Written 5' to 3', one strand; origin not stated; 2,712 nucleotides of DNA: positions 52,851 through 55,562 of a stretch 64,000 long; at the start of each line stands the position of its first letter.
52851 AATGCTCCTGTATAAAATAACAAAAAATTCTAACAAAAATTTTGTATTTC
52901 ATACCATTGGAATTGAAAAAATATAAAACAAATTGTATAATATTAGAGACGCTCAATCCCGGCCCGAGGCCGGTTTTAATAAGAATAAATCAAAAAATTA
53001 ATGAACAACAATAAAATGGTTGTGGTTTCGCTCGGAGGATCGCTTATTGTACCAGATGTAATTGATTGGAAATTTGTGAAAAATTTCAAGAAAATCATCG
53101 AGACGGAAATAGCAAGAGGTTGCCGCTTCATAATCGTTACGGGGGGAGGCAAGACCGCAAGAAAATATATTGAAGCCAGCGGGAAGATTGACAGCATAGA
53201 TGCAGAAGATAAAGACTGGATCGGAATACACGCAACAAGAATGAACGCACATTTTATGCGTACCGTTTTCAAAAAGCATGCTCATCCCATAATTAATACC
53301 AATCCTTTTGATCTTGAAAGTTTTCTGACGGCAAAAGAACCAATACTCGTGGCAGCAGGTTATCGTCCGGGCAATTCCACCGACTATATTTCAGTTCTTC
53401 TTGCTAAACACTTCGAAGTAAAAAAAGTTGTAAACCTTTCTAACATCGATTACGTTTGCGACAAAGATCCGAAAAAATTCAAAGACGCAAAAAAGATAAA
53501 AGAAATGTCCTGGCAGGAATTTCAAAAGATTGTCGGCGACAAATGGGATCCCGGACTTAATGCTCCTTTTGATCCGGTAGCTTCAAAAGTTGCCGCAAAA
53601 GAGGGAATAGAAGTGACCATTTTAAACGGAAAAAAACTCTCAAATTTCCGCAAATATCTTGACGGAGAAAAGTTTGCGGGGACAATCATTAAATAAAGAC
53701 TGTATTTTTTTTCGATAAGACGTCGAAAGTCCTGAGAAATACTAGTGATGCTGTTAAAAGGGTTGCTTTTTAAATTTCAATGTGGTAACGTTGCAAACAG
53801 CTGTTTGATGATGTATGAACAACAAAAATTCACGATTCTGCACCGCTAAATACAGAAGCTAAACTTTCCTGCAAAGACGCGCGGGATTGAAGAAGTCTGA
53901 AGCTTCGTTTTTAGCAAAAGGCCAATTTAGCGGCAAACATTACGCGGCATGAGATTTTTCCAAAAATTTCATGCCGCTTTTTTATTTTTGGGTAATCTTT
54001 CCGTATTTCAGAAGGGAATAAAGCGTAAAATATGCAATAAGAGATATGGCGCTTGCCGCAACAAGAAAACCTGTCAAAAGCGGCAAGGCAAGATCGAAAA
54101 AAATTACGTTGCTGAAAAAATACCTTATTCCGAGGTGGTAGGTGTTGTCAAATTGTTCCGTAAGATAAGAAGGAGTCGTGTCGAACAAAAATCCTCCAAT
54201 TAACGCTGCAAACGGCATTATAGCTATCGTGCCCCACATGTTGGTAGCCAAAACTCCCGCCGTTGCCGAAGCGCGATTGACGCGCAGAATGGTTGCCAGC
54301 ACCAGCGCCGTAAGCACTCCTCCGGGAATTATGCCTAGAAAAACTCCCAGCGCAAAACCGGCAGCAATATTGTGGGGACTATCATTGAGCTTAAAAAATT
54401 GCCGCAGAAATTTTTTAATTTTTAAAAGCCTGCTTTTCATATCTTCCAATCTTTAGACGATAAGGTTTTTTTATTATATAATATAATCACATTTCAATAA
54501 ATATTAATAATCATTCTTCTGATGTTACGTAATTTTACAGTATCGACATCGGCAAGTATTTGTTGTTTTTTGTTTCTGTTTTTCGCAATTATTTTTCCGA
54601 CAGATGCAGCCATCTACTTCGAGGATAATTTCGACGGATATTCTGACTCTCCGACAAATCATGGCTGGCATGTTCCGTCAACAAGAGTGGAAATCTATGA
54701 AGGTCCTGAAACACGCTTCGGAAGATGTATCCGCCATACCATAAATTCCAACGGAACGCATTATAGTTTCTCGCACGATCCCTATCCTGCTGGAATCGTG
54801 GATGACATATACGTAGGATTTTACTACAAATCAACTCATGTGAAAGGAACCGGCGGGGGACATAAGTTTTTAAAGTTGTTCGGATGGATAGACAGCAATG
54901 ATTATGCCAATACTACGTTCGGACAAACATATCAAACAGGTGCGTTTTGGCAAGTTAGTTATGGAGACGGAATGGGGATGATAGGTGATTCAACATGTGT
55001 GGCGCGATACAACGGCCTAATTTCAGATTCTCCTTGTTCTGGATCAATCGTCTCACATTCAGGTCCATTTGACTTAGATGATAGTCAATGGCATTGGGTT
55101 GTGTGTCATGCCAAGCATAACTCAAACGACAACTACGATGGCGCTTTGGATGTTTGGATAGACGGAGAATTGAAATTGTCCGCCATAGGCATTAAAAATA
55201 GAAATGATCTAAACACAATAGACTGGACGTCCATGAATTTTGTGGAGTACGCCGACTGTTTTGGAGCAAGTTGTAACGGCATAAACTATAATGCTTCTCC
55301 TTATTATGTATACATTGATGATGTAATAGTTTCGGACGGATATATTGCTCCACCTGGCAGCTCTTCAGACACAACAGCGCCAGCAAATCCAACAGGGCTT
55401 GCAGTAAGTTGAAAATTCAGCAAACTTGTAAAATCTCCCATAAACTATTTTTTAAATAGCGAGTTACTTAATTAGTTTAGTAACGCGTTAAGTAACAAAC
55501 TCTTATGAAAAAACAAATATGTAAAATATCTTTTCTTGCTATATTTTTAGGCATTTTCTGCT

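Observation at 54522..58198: Three tandem secreted proteins with unrelated catalytic cores but the same extreme C-terminal motif, two sharing a signal peptide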

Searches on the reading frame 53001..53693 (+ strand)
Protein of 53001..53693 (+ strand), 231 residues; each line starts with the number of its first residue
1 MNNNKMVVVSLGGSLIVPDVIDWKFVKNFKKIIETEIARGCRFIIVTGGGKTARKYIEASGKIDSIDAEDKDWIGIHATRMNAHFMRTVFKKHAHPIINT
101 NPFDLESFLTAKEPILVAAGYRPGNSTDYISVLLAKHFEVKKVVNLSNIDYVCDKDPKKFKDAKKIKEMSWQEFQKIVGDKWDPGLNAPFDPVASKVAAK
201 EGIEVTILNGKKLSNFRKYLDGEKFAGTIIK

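Call 22: search_protein_families(library=pfam, proteins=[window:53001-53693:+], max_evalue=0.001)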
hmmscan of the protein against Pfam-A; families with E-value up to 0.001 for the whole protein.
window:53001-53693:+ (231 aa): 1 family
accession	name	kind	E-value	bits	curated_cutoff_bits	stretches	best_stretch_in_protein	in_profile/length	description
PF00696.33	AA_kinase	-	3.4e-32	112.5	24.9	1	5-209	1-234/234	Amino acid kinase family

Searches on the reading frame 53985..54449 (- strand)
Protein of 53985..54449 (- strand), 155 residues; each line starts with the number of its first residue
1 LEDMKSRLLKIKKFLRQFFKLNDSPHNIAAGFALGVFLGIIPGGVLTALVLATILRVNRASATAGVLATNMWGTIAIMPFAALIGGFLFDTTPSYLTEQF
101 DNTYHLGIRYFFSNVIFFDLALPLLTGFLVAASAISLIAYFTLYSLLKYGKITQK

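Call 22: search_protein_families(library=pfam, proteins=[window:53985-54449:-], max_evalue=0.001)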
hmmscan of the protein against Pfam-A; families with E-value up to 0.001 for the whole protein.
window:53985-54449:- (155 aa): 1 family
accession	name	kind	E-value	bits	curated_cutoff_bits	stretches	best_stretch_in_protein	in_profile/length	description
PF09835.14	DUF2062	-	5.1e-21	75.6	27.4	1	11-149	4-140/147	Uncharacterized protein conserved in bacteria (DUF2062)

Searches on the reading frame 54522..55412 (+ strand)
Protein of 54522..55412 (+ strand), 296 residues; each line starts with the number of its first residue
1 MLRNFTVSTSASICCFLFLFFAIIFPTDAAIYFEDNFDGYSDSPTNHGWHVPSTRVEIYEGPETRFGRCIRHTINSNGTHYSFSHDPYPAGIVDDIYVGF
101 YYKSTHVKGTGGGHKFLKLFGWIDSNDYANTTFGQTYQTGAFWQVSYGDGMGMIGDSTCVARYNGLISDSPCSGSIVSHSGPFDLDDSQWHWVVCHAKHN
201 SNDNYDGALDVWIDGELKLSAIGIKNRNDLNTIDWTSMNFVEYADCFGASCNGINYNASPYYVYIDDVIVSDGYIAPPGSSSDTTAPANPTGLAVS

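Call 7: search_protein_families(library=pfam, proteins=[window:54522-55409:+], max_evalue=1)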
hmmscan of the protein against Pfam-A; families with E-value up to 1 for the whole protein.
window:54522-55409:+ (296 aa): 1 family
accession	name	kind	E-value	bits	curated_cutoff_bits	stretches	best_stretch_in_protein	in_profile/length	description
PF14099.13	Polysacc_lyase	-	8.4e-06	26.3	29.9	1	177-231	132-184/210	Polysaccharide lyase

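Call 8: search_protein_families(library=ncbifam, proteins=[window:54522-55409:+], max_evalue=1)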
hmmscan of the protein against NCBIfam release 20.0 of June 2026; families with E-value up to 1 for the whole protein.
window:54522-55409:+ (296 aa): 0 families

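Call 17: search_protein_representatives(protein=window:54522-55409:+)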
Query: 296 residues. Proteins with E-value up to 0.001 (for the whole library): 161; up to 1e-10: 78; up to 1e-30: 16. The best 150 are listed.
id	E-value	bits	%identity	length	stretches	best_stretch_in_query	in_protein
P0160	2.4e-192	654.6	99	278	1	19-296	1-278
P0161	3.4e-57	210.5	45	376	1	18-288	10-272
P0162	3.0e-51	191.0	45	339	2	15-183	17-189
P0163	1.1e-41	159.5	37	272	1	17-279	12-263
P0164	3.9e-40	154.5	41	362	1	18-292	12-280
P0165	9.2e-39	149.9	40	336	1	13-281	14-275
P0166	2.0e-38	148.8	38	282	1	18-295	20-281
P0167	5.6e-37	144.1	40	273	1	16-287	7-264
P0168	3.2e-36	141.6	41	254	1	28-272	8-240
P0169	4.4e-35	137.9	37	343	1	16-281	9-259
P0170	5.2e-34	134.3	38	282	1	19-284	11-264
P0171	3.4e-32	128.3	38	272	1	18-284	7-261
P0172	7.3e-32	127.3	34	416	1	13-291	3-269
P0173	1.3e-31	126.5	35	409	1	18-280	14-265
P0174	2.5e-31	125.5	36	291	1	15-289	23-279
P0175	6.7e-31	124.1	35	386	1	13-284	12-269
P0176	1.1e-30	123.4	38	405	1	21-285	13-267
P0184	4.1e-29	118.2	39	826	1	10-295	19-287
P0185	1.0e-28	116.9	37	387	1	17-288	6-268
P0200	1.1e-22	97.1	37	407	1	16-288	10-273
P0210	2.6e-19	86.0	36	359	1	20-288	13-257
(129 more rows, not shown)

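Call 32: search_protein_families(library=pfam, proteins=[P0184, P0161, P0164, P0172, P0173, P0175, P0176, P0185, P0200, P0210], max_evalue=0.01)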
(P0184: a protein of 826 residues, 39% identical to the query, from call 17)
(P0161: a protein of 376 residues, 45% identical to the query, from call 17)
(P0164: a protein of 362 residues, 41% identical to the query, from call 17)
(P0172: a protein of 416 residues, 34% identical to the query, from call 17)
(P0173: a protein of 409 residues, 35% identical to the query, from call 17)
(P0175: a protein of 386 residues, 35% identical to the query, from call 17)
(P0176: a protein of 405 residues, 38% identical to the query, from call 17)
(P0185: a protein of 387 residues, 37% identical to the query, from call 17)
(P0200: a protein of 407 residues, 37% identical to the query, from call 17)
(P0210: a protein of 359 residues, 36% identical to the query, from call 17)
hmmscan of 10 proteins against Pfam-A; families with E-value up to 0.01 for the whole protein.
P0184 (826 aa): 7 families
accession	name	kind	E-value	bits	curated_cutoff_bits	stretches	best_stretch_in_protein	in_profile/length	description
PF13385.13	Laminin_G_3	-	1.5e-32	113.2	27.6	1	517-665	3-151/151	Concanavalin A-like lectin/glucanases superfamily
PF05345.18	He_PIG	-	6.8e-12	46.1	24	1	383-462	2-96/96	Putative Ig domain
PF00041.27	fn3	-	7.5e-09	36.1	25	1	287-374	6-82/84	Fibronectin type III domain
PF02210.31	Laminin_G_2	-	3.5e-06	27.9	22.9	1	577-655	37-124/126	Laminin G domain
PF16656.11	Pur_ac_phosph_N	-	8.8e-06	26.6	30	1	285-377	4-93/93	Purple acid Phosphatase, N-terminal domain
PF07953.20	Toxin_R_bind_N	-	1.3e-05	25.4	23.8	1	486-659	5-191/191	Clostridium neurotoxin, N-terminal receptor binding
PF14099.13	Polysacc_lyase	-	6.4e-05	23.4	29.9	1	176-265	124-209/210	Polysaccharide lyase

P0161 (376 aa): 2 families
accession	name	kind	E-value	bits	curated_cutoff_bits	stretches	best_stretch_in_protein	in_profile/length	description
PF21294.4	Polysacc_lyase_14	-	5e-05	23.5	27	1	175-225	135-185/215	Polysaccharide lyase 14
PF14099.13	Polysacc_lyase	-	0.00073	19.9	29.9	1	160-223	123-184/210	Polysaccharide lyase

P0164 (362 aa): 2 families
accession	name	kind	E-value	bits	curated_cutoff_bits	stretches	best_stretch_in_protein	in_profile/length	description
PF14099.13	Polysacc_lyase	-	2.9e-08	34.3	29.9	1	174-257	130-209/210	Polysaccharide lyase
PF21294.4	Polysacc_lyase_14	-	0.00047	20.4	27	1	180-231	133-184/215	Polysaccharide lyase 14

P0172 (416 aa): 2 families
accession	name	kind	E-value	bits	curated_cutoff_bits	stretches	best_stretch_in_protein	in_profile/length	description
PF21294.4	Polysacc_lyase_14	-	1.4e-05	25.4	27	1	165-217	128-180/215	Polysaccharide lyase 14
PF14099.13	Polysacc_lyase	-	3.5e-05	24.2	29.9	1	161-223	127-181/210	Polysaccharide lyase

P0173 (409 aa): 2 families
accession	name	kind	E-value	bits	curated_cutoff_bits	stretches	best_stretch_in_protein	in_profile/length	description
PF21294.4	Polysacc_lyase_14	-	1.2e-06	28.9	27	1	166-227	126-187/215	Polysaccharide lyase 14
PF14099.13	Polysacc_lyase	-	1.8e-06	28.4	29.9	1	172-253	135-209/210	Polysaccharide lyase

P0175 (386 aa): 2 families
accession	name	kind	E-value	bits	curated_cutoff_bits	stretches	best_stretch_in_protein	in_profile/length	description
PF09446.15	VMA21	-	0.0034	17.9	29.5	1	7-49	3-45/64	VMA21-like domain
PF13229.12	Beta_helix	-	0.0096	16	25.9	0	206-349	15-156/158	Right handed beta helix region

P0176 (405 aa): 2 families
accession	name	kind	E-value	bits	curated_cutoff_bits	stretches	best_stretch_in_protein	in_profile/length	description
PF14099.13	Polysacc_lyase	-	1.8e-08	34.9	29.9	1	176-251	139-209/210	Polysaccharide lyase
PF21294.4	Polysacc_lyase_14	-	6.2e-05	23.3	27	1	170-221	130-181/215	Polysaccharide lyase 14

P0185 (387 aa): 2 families
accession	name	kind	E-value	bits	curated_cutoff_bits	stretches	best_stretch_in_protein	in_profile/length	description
PF21294.4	Polysacc_lyase_14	-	0.00014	22.1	27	1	169-222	130-183/215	Polysaccharide lyase 14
PF14099.13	Polysacc_lyase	-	0.00029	21.2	29.9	1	154-250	109-209/210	Polysaccharide lyase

P0200 (407 aa): 2 families
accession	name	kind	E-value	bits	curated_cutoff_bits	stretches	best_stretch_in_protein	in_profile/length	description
PF21294.4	Polysacc_lyase_14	-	6.4e-06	26.5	27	1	168-225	128-185/215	Polysaccharide lyase 14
PF14099.13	Polysacc_lyase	-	3.4e-05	24.3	29.9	1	147-251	110-209/210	Polysaccharide lyase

P0210 (359 aa): 2 families
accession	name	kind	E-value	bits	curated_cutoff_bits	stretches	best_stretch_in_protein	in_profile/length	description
PF14099.13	Polysacc_lyase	-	3.5e-10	40.6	29.9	1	139-238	111-209/210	Polysaccharide lyase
PF21294.4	Polysacc_lyase_14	-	0.00015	22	27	1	162-215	135-188/215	Polysaccharide lyase 14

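Call 78: list_cluster_members(proteins=[window:54522-55409:+, window:55505-56527:+, window:56555-58195:+, window:19968-21755:+, window:44980-46218:+])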
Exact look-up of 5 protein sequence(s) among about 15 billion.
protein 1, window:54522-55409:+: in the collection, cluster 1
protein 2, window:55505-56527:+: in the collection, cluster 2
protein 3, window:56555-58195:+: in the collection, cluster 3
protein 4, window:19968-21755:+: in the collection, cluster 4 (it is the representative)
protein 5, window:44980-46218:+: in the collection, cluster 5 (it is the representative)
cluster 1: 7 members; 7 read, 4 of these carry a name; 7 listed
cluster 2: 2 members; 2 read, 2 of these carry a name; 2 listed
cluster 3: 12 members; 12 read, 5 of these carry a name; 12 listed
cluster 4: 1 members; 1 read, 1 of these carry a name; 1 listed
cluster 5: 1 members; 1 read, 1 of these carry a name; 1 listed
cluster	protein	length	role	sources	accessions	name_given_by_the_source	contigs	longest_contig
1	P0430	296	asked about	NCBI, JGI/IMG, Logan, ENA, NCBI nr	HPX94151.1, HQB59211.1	MAG TPA: hypothetical protein PLF30_01195 [Candidatus Moranbacteria bacterium] | hypothetical protein | hypothetical protein [Candidatus Moranbacteria bacterium]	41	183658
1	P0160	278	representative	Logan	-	-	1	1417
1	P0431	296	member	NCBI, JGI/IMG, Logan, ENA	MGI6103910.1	MAG: hypothetical protein ACOYB5_01140 [Patescibacteria group bacterium] | hypothetical protein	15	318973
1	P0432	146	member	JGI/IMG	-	hypothetical protein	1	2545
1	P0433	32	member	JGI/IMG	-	hypothetical protein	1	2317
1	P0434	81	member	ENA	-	-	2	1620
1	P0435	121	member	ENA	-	-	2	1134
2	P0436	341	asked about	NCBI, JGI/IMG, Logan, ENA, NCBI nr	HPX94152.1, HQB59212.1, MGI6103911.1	MAG TPA: hypothetical protein PLF30_01200 [Candidatus Moranbacteria bacterium] | hypothetical protein | hypothetical protein [Candidatus Moranbacteria bacterium]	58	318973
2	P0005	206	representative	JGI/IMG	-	hypothetical protein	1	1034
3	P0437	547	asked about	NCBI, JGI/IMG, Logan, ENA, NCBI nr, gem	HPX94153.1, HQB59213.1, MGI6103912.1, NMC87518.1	MAG TPA: hypothetical protein PLF30_01205 [Candidatus Moranbacteria bacterium] | hypothetical protein | hypothetical protein [Candidatus Moranbacteria bacterium]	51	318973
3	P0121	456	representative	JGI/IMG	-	-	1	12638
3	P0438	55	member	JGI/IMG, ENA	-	solute carrier family 1 (high affinity glutamate transporter) protein 3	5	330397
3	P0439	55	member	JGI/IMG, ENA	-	solute carrier family 1 (high affinity glutamate transporter) protein 3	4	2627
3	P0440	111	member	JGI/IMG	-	hypothetical protein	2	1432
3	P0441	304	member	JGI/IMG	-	hypothetical protein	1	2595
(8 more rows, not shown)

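Call 79: find_encoding_contigs(protein=window:54522-55412:+, flank=1000, max_places=10)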
Protein window:54522-55412:+ (296 aa): 23 contigs read that carry it; 4 places shown.
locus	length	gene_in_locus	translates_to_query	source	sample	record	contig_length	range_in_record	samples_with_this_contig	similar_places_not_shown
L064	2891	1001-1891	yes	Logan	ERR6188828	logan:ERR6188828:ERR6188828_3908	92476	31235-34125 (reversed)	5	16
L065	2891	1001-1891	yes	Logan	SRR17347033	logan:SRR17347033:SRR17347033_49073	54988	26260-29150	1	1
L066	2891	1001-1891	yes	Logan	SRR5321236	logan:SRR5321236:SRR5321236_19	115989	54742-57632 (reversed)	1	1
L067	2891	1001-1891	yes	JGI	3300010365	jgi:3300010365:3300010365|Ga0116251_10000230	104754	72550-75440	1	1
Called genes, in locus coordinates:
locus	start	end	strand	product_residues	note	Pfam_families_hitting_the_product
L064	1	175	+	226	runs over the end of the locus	PF00696:AA_kinase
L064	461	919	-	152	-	PF09835:DUF2062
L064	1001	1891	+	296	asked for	PF14099:Polysacc_lyase (weak)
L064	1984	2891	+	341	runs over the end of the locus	-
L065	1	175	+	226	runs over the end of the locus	PF00696:AA_kinase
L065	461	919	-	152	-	PF09835:DUF2062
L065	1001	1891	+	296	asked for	PF14099:Polysacc_lyase (weak)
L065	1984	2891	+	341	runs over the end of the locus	-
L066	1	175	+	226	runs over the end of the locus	PF00696:AA_kinase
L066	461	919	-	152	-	PF09835:DUF2062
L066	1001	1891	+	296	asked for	PF14099:Polysacc_lyase (weak)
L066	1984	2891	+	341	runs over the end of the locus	-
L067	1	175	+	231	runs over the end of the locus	PF00696:AA_kinase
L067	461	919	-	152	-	PF09835:DUF2062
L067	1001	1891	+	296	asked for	PF14099:Polysacc_lyase (weak)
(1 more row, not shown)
